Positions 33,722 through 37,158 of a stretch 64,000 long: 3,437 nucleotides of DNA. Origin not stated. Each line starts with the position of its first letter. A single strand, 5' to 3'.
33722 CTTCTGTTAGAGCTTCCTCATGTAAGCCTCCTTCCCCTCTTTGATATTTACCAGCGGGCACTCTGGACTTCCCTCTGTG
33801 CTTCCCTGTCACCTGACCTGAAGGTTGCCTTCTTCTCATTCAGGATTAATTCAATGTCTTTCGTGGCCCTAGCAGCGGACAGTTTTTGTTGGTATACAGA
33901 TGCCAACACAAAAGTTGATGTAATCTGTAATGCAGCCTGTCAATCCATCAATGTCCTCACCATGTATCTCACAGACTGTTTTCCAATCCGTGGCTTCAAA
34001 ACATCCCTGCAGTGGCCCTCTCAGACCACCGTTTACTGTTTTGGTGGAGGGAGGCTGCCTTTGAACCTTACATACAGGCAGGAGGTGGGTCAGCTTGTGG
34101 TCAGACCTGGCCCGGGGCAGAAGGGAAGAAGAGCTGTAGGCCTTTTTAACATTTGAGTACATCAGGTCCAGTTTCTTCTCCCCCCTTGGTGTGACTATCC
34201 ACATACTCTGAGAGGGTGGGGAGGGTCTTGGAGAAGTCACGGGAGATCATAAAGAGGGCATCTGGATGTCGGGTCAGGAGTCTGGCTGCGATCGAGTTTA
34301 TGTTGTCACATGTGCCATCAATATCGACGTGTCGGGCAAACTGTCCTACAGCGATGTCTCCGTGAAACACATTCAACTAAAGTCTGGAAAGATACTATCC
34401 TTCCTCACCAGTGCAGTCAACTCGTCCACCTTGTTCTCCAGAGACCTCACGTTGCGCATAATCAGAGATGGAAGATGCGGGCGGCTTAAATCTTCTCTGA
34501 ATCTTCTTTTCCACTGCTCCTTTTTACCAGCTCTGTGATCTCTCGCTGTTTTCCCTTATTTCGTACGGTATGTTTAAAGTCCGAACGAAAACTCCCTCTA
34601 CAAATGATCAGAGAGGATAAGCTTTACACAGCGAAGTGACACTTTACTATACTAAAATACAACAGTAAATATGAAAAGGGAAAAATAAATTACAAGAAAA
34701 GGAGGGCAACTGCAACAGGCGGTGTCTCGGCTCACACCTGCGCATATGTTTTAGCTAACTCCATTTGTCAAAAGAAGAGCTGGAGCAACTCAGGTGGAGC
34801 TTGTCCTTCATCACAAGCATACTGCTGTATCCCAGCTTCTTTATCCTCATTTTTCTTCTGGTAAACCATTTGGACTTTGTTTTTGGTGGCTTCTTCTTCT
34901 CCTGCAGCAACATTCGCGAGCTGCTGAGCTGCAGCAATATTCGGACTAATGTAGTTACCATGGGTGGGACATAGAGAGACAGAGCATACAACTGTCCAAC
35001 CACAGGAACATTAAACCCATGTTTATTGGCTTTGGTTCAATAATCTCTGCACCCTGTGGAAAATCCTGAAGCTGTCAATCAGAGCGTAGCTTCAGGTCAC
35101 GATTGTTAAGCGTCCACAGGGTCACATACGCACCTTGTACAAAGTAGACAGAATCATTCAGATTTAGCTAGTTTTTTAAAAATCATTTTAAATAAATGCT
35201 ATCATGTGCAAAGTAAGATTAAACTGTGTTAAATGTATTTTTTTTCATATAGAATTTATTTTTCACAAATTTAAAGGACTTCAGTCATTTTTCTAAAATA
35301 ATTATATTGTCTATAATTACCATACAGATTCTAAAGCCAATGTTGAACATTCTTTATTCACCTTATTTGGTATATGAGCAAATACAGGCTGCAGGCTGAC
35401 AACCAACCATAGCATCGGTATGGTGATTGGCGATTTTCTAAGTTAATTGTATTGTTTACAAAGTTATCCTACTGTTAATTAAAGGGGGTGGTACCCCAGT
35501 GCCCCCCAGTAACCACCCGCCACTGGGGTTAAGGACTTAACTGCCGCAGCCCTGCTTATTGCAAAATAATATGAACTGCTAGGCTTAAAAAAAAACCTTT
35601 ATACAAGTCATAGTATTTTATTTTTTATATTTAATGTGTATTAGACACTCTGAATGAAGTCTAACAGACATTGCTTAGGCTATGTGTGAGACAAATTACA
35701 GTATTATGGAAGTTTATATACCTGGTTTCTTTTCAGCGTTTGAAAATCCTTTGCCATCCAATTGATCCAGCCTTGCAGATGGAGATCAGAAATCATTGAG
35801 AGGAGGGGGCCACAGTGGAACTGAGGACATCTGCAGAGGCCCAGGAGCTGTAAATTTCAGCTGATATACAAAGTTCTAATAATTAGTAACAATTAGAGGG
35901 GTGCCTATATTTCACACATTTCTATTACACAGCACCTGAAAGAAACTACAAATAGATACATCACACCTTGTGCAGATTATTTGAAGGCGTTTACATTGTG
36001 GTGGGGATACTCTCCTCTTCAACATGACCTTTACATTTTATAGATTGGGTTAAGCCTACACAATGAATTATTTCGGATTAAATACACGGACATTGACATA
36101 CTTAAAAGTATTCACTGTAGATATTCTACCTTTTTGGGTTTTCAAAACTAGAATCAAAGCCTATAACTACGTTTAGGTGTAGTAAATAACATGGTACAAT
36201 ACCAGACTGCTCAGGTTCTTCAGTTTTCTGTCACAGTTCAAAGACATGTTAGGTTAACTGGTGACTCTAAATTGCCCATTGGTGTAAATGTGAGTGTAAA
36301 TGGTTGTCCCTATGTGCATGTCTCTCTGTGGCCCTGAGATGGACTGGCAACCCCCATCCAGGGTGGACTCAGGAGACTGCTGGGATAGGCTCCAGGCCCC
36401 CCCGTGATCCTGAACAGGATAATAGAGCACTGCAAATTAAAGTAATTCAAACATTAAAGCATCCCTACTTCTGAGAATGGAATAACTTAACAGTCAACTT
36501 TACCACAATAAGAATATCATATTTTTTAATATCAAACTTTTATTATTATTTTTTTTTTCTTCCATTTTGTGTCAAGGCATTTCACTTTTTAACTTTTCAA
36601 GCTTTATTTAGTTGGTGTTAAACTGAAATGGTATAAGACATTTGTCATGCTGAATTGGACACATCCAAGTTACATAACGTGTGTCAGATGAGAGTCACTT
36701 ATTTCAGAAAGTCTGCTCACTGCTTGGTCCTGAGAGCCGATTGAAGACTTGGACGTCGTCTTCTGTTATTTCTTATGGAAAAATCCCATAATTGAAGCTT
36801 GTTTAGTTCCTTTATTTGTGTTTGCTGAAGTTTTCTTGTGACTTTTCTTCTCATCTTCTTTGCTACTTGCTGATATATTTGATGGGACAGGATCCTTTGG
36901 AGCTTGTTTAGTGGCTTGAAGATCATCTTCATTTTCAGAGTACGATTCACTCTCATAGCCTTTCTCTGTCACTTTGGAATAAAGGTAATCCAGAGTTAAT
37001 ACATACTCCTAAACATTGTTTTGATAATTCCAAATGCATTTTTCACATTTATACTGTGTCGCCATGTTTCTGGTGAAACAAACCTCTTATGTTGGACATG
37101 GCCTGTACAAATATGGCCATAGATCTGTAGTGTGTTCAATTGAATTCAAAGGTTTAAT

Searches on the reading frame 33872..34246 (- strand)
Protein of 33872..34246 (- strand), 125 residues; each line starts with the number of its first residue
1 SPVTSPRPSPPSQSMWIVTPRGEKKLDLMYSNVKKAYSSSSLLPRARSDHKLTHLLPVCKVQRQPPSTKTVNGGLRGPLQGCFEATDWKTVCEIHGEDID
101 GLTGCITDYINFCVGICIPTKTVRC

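Call 60: search_protein_families(library=pfam, max_evalue=0.01, proteins=[window:33872-34246:-])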
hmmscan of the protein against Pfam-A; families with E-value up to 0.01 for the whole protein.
window:33872-34246:- (125 aa): 0 families

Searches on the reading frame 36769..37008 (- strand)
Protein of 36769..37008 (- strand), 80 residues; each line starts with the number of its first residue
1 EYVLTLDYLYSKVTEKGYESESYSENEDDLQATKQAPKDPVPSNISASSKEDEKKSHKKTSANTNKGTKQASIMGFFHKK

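Call 60: search_protein_families(library=pfam, max_evalue=0.01, proteins=[window:36769-37008:-])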
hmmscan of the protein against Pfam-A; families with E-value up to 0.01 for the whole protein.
window:36769-37008:- (80 aa): 2 families
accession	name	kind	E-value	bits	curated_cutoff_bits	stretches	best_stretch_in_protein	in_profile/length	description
PF09507.16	CDC27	-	2.9e-13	50.5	24.5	1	13-80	388-443/443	DNA polymerase subunit Cdc27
PF22699.1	GMIP-like_FCH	-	0.0027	17.4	27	1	21-64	145-189/283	GEM-interacting protein-like, FCH domain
